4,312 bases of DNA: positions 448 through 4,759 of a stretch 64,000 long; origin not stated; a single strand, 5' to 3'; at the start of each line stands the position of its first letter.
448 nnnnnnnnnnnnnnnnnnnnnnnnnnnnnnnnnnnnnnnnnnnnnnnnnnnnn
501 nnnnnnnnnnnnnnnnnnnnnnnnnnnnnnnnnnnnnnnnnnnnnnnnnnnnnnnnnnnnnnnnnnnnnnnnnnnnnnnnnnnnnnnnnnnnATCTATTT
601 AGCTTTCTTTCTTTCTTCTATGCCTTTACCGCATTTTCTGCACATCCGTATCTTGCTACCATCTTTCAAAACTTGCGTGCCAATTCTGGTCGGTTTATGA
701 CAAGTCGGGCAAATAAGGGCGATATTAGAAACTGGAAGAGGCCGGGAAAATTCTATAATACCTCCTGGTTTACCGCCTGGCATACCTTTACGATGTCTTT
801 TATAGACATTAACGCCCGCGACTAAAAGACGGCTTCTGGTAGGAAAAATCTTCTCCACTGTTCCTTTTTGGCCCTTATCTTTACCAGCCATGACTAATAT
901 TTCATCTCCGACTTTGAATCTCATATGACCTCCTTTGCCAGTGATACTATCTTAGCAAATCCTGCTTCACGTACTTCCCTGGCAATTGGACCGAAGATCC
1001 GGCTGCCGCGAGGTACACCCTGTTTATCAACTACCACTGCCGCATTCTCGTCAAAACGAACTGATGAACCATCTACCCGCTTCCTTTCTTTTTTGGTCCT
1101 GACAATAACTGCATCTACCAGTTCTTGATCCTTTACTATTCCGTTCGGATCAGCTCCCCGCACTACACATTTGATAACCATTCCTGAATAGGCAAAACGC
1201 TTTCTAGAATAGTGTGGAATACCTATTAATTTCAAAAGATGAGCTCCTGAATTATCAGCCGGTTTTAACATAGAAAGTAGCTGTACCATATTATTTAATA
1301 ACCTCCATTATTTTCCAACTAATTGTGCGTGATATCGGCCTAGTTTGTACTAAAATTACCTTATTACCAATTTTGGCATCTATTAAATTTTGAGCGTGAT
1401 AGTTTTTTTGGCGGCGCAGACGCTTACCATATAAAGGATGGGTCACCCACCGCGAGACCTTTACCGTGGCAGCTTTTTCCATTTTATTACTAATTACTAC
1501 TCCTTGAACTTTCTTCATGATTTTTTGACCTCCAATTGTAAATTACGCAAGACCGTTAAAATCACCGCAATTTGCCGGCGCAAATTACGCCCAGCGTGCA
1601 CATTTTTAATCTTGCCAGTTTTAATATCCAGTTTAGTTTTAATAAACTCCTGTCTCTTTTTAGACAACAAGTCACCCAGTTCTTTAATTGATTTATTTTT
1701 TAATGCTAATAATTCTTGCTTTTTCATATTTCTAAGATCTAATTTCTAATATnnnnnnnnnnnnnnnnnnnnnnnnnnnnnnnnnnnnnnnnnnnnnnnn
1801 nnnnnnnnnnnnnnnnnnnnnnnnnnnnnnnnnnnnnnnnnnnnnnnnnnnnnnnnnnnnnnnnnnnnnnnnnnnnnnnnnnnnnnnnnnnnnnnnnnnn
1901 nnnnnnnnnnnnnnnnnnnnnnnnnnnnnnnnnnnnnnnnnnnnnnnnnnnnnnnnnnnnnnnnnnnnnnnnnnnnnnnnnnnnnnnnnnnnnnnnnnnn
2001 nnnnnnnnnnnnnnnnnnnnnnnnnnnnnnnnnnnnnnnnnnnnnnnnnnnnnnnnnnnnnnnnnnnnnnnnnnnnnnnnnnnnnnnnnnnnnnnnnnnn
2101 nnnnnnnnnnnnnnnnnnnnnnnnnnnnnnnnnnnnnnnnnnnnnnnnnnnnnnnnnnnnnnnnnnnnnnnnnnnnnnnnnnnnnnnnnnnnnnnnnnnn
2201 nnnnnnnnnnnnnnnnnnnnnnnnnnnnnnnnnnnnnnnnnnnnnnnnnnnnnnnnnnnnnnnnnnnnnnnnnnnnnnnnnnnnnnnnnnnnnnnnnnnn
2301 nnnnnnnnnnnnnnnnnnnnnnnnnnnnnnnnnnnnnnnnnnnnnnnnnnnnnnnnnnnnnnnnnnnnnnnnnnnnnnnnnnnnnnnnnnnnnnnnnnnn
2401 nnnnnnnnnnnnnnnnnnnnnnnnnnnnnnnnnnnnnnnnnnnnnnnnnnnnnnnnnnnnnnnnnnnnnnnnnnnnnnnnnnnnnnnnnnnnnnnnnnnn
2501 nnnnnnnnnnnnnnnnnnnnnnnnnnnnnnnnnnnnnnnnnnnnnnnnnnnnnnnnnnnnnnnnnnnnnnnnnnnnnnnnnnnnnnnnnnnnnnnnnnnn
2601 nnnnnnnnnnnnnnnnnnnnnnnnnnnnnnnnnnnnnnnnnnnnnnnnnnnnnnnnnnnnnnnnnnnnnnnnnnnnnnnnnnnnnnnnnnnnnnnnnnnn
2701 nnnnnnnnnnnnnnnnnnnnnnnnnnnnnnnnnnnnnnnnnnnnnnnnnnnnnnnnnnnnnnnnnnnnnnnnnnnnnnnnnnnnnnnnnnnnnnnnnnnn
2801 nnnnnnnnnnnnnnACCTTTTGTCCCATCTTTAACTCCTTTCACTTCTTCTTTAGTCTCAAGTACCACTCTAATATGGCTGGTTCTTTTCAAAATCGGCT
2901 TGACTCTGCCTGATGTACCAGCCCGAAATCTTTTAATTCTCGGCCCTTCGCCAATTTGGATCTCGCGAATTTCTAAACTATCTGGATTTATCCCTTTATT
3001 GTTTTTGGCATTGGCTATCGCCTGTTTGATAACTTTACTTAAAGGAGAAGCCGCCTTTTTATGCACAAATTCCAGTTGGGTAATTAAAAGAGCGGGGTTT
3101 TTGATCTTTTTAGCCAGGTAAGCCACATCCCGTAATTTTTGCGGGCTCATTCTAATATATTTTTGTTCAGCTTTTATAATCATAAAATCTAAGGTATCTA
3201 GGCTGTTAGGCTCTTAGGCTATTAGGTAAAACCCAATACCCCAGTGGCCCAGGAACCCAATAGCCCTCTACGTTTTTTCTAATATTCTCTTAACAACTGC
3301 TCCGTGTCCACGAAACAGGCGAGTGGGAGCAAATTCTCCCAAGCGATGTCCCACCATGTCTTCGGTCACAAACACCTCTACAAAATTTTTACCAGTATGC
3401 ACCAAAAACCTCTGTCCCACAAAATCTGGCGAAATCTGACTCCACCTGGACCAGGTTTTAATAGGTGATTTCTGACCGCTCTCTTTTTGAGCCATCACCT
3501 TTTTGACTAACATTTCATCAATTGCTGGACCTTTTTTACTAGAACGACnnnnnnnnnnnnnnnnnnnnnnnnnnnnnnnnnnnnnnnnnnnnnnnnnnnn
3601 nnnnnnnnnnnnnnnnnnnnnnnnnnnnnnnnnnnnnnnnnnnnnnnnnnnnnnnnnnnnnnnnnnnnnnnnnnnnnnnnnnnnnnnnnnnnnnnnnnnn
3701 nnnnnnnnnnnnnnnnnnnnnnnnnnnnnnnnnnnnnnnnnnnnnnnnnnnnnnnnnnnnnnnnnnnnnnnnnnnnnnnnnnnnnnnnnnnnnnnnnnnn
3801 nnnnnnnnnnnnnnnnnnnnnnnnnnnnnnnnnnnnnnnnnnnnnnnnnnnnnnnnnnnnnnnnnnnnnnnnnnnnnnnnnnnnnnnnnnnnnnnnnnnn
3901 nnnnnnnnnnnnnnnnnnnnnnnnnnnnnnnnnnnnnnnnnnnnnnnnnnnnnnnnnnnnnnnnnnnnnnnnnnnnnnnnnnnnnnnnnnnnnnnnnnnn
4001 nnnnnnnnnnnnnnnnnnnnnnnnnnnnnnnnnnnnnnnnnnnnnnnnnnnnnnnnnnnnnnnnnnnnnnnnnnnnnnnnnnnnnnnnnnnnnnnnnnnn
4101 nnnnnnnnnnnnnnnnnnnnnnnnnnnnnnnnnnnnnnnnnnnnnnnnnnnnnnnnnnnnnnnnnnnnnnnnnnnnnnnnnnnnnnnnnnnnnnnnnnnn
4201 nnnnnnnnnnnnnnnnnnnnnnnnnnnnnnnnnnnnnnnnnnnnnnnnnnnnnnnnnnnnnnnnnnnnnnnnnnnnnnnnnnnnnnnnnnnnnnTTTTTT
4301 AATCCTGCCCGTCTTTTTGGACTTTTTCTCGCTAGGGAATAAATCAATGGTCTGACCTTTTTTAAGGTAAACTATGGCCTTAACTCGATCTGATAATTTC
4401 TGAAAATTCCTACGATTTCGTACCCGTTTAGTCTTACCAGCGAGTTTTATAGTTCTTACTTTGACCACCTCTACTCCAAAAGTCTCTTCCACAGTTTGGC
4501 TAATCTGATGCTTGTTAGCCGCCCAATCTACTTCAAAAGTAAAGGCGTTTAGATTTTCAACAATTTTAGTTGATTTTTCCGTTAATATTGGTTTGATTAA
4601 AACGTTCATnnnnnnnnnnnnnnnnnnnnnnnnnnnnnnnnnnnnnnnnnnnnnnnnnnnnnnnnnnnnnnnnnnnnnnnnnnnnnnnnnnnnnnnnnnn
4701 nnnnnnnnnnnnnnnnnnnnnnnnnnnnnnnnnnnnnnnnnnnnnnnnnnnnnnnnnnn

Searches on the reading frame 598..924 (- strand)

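Call 57: search_protein_families(library=pfam, proteins=[window:598-924:-], max_evalue=0.001)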
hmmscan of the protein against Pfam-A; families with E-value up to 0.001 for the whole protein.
window:598-924:- (109 aa): 2 families
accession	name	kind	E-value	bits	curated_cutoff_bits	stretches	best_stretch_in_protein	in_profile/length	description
PF17136.10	ribosomal_L24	-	3.1e-21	75.9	27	1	38-102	1-65/65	Ribosomal proteins 50S L24/mitochondrial 39S L24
PF00467.35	KOW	-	5.4e-08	32.8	22.3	1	5-35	1-31/32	KOW motif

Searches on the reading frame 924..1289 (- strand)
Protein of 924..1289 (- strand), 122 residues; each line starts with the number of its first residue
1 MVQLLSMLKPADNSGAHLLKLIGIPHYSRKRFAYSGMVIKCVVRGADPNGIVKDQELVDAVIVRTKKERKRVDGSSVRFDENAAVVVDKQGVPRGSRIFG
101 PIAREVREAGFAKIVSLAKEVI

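Call 57: search_protein_families(library=pfam, proteins=[window:924-1289:-], max_evalue=0.001)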
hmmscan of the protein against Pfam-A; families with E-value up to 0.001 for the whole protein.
window:924-1289:- (122 aa): 1 family
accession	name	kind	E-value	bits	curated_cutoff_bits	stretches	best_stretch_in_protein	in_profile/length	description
PF00238.24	Ribosomal_L14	-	1.3e-40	138.5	23.6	1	1-122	1-122/122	Ribosomal protein L14p/L23e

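Call 69: find_encoding_contigs(protein=window:924-1289:-, flank=500, max_places=10)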
Protein window:924-1289:- (122 aa): 4 contigs read that carry it; 3 places shown.
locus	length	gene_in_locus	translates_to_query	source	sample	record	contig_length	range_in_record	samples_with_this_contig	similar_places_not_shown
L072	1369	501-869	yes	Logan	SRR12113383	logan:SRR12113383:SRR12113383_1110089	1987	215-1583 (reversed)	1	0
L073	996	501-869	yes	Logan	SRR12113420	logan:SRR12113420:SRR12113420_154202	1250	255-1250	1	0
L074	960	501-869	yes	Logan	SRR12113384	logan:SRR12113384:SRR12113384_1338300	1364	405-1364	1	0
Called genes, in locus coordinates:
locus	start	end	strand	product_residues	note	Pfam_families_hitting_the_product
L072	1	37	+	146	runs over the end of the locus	?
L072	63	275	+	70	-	PF00831:Ribosomal_L29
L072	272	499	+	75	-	PF00366:Ribosomal_S17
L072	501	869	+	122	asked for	PF00238:Ribosomal_L14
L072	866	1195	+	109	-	PF00467:KOW, PF17136:ribosomal_L24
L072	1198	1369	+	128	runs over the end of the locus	?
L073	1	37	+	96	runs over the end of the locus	?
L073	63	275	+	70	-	PF00831:Ribosomal_L29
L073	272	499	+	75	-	PF00366:Ribosomal_S17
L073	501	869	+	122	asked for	PF00238:Ribosomal_L14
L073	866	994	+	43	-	?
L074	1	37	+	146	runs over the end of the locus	?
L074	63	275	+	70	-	PF00831:Ribosomal_L29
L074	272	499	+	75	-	PF00366:Ribosomal_S17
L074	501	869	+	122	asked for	PF00238:Ribosomal_L14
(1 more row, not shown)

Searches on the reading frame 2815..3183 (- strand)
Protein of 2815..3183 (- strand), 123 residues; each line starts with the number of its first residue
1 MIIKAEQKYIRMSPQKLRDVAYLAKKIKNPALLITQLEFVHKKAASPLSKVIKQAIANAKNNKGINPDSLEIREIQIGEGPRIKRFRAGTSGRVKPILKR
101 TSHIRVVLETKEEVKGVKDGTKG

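Call 57: search_protein_families(library=pfam, proteins=[window:2815-3183:-], max_evalue=0.001)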
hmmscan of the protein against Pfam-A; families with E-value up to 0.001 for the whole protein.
window:2815-3183:- (123 aa): 1 family
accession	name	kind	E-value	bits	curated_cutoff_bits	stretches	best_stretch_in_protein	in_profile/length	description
PF00237.24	Ribosomal_L22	-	1.6e-27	96.2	28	1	5-109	1-104/104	Ribosomal protein L22p/L17e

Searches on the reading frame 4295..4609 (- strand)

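Call 57: search_protein_families(library=pfam, proteins=[window:4295-4609:-], max_evalue=0.001)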
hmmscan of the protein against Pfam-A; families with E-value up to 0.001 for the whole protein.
window:4295-4609:- (105 aa): 1 family
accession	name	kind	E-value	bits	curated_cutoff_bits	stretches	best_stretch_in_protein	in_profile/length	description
PF00276.25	Ribosomal_L23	-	2e-25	89.4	30.8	1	2-90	1-86/86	Ribosomal protein L23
